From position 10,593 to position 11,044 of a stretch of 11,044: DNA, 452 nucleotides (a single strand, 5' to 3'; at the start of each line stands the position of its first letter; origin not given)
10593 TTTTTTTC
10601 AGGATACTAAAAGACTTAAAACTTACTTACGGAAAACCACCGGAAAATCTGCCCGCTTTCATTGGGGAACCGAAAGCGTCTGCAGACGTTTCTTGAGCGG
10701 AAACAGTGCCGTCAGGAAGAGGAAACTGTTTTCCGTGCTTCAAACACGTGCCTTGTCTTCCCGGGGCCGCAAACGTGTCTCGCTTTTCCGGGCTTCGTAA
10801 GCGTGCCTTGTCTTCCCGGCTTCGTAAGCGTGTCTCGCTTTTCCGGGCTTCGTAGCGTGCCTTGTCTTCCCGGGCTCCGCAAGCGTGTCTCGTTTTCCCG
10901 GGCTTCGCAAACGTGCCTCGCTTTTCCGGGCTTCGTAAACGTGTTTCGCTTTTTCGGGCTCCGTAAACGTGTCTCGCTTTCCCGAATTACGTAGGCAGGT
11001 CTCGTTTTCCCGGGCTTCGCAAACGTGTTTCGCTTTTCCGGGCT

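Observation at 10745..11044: Array of at least 11 units of a 28-bp hairpin-containing tandem repeat running off the window edge, immediately upstream of the operon promoter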

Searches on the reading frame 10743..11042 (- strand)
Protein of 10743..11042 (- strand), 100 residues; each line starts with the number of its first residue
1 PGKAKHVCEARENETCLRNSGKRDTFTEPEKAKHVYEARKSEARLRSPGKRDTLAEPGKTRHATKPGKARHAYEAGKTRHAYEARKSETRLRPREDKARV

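Call 73: search_protein_representatives(protein=window:10743-11042:-)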
Query: 100 residues. Proteins with E-value up to 0.001 (for the whole library): 4; up to 1e-10: 0; up to 1e-30: 0. The best 4 are listed.
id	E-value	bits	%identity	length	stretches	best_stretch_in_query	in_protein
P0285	3.8e-06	43.5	36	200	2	2-52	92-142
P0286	4.5e-06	43.3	39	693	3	10-93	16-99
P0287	1.6e-05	41.5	35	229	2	2-62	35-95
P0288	9.1e-05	39.1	43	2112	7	2-31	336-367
